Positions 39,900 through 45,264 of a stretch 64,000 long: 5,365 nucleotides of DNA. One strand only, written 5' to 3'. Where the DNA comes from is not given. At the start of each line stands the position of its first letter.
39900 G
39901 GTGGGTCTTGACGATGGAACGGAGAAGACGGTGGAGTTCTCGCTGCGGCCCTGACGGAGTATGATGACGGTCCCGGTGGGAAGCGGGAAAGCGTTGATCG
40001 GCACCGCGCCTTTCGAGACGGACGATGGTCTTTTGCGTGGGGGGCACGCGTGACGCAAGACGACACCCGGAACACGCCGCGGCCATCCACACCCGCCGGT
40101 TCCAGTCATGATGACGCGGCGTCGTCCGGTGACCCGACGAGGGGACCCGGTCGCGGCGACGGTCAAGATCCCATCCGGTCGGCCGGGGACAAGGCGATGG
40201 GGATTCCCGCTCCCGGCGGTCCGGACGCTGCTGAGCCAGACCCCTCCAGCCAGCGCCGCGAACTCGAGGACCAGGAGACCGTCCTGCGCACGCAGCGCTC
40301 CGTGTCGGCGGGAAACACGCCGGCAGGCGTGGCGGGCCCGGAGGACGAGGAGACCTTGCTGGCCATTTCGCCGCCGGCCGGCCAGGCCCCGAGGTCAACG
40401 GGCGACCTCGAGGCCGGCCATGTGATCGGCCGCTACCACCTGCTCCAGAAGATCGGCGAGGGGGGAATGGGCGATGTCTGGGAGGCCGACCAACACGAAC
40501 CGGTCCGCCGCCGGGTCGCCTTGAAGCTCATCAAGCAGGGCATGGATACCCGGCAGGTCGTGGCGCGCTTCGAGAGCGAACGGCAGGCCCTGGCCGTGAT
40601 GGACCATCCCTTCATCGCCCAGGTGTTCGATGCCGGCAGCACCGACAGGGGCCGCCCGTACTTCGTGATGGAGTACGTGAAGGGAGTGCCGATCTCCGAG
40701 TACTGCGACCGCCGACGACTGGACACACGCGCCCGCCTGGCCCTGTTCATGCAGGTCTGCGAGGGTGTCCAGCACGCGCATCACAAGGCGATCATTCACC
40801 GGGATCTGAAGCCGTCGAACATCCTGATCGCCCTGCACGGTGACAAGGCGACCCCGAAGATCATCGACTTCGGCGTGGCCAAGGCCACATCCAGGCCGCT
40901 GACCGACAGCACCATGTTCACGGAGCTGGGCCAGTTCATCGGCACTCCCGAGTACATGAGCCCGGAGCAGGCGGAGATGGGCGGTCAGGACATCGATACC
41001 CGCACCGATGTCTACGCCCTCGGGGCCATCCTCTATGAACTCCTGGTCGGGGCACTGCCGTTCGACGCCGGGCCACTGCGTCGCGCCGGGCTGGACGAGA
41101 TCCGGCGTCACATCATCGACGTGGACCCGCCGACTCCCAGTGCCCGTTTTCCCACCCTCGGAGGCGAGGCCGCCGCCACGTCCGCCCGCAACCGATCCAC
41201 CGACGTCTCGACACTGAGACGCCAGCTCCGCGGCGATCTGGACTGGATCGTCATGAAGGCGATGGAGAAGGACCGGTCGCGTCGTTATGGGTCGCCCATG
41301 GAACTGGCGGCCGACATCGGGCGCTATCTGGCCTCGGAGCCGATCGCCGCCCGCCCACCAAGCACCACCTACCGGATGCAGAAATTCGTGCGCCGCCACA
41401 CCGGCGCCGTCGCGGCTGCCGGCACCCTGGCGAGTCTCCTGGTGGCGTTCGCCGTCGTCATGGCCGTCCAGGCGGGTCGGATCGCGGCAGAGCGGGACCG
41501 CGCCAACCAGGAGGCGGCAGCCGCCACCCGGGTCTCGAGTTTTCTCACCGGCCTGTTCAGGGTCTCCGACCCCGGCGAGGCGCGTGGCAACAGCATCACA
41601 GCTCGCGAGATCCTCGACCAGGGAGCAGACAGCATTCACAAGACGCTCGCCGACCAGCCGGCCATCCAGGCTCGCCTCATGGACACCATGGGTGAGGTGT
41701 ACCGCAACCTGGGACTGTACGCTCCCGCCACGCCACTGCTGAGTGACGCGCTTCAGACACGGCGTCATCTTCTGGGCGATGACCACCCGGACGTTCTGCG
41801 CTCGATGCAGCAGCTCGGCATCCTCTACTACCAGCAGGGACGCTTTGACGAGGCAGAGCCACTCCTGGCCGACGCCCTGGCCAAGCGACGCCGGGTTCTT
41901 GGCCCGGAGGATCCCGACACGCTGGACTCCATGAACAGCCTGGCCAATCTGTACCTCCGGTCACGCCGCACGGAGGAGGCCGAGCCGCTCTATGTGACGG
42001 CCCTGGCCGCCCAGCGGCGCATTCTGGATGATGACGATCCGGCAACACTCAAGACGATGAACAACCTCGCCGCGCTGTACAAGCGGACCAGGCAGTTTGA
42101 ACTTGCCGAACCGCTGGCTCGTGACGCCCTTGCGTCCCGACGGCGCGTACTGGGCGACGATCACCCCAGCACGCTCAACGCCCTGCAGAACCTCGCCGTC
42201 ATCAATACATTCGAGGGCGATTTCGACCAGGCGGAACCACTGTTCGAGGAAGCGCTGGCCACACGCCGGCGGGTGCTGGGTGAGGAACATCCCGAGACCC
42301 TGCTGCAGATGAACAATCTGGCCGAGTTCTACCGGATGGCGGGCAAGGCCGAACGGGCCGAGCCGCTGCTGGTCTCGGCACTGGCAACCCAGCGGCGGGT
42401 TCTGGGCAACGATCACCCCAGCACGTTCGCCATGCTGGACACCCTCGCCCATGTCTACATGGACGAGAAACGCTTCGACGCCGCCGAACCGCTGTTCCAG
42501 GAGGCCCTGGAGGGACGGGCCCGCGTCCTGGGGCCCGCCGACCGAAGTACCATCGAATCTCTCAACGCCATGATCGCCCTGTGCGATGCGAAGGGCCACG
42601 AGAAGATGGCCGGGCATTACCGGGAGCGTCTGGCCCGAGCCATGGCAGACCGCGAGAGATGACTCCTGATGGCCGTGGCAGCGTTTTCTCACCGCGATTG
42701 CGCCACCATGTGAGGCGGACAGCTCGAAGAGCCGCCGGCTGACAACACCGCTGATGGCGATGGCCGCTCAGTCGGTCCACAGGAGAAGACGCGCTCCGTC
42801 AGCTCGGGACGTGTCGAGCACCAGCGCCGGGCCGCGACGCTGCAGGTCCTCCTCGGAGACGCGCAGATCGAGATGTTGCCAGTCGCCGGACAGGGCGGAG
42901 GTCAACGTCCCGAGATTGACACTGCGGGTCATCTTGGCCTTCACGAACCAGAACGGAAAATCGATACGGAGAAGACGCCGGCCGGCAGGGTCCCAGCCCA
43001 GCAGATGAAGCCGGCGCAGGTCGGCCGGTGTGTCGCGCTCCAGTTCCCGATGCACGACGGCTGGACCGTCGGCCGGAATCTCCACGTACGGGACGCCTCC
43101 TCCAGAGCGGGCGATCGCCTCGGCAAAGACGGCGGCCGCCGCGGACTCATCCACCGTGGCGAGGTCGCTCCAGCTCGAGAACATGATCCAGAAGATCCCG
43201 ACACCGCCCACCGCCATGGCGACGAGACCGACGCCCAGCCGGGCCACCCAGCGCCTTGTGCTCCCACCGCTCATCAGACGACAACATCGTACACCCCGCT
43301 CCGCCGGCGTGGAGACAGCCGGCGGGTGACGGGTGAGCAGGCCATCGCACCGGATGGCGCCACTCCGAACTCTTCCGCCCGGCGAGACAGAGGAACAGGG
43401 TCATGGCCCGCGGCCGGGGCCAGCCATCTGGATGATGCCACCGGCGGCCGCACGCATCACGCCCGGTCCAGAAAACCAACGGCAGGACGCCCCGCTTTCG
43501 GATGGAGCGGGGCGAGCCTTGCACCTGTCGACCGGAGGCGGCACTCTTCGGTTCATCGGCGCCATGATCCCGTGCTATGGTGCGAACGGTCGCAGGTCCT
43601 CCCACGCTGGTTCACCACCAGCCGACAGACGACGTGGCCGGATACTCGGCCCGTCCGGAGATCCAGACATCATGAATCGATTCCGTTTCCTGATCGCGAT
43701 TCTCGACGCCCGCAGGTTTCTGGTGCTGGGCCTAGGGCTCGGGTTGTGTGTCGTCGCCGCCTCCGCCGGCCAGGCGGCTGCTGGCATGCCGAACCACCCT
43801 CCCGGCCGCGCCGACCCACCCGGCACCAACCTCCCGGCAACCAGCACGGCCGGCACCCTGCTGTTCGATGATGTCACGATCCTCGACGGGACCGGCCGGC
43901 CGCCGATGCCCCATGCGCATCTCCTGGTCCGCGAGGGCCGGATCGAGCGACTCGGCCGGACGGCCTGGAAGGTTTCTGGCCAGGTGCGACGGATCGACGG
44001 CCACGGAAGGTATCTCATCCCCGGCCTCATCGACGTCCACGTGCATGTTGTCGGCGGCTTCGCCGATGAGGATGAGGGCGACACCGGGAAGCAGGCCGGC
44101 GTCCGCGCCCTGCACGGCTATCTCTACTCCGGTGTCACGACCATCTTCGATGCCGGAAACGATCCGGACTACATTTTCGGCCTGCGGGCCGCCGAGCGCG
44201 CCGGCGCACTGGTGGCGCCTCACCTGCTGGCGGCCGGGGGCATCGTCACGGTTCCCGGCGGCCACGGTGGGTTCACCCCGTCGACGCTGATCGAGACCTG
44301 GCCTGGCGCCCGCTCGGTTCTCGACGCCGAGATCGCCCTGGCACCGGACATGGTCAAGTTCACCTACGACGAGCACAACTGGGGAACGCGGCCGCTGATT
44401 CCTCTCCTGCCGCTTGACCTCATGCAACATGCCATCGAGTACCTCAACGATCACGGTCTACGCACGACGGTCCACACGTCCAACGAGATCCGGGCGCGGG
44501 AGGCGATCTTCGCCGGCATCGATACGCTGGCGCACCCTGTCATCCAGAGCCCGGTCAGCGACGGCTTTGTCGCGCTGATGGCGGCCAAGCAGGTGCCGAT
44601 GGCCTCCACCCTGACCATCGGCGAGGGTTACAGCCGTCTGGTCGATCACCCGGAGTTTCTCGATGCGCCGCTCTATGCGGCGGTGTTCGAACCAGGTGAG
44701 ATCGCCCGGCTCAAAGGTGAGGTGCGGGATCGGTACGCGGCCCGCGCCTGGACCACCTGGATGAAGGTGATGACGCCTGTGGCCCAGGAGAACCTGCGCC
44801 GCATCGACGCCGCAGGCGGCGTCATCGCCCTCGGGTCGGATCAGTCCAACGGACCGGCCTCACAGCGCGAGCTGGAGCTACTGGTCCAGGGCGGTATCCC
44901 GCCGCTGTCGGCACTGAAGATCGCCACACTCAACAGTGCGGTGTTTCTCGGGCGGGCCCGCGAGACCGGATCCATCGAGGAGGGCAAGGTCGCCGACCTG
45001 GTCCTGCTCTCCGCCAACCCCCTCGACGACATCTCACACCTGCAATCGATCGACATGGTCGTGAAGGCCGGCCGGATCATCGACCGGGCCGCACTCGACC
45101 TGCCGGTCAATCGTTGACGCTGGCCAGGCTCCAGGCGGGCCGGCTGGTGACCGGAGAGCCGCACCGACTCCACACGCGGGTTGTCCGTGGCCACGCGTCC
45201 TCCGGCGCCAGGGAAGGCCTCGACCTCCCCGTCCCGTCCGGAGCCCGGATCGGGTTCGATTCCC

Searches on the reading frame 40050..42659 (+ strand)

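Call 41: search_protein_families(library=pfam, proteins=[window:40050-42659:+], max_evalue=0.001)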
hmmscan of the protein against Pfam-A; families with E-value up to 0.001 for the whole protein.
window:40050-42659:+ (870 aa): 19 families
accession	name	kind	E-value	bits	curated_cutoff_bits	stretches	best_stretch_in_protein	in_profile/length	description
PF13424.12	TPR_12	-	8.8e-79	260.2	30.1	7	667-740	3-76/77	Tetratricopeptide repeat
PF13374.12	TPR_10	-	7.9e-77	251.8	27.5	7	582-623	1-42/42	Tetratricopeptide repeat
PF24885.1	TPR_NPHP3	-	1.3e-49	169.2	100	5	538-657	97-215/239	Nephrocystin-3 TPR domain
PF00069.31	Pkinase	-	1e-42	146.8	31.7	1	129-344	1-203/263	Protein kinase domain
PF07714.23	PK_Tyr_Ser-Thr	-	1.8e-27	96.8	23.1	1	130-338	2-205/258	Protein tyrosine and serine/threonine kinase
PF13176.12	TPR_7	-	2.4e-20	71.3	27.9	0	586-618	2-34/36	Tetratricopeptide repeat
PF00515.34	TPR_1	-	3.5e-17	61.9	27.8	0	799-821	7-29/34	Tetratricopeptide repeat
PF07719.23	TPR_2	-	8.2e-16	57.2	27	0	587-611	5-29/34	Tetratricopeptide repeat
PF13181.12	TPR_8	-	3.3e-14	52.2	25.7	0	798-821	6-29/34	Tetratricopeptide repeat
PF17874.7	TPR_MalT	-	1.4e-13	51.3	45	1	674-865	8-191/336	MalT-like TPR region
PF14559.12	TPR_19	-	2.5e-11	44.1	25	1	594-656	2-56/68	Tetratricopeptide repeat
PF13428.12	TPR_14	-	8.7e-10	38.7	23.5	0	587-612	5-30/44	Tetratricopeptide repeat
PF13432.12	TPR_16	-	9.9e-08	32.7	32.7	1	589-653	3-59/65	Tetratricopeptide repeat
PF13431.12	TPR_17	-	1.9e-07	31.2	24.4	0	621-645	9-33/34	Tetratricopeptide repeat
PF07721.20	TPR_4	-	1.3e-05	25.8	27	0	589-607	7-25/26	Tetratricopeptide repeat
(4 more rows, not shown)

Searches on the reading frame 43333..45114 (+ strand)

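Call 41: search_protein_families(library=pfam, proteins=[window:43333-45114:+], max_evalue=0.001)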
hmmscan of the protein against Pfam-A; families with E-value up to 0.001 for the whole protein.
window:43333-45114:+ (594 aa): 2 families
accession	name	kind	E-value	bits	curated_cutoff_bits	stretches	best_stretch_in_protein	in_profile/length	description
PF01979.26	Amidohydro_1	-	2.6e-25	89.9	25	1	227-582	1-344/345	Amidohydrolase family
PF07969.17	Amidohydro_3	-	2.5e-12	47.5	29.7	1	523-583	408-471/472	Amidohydrolase family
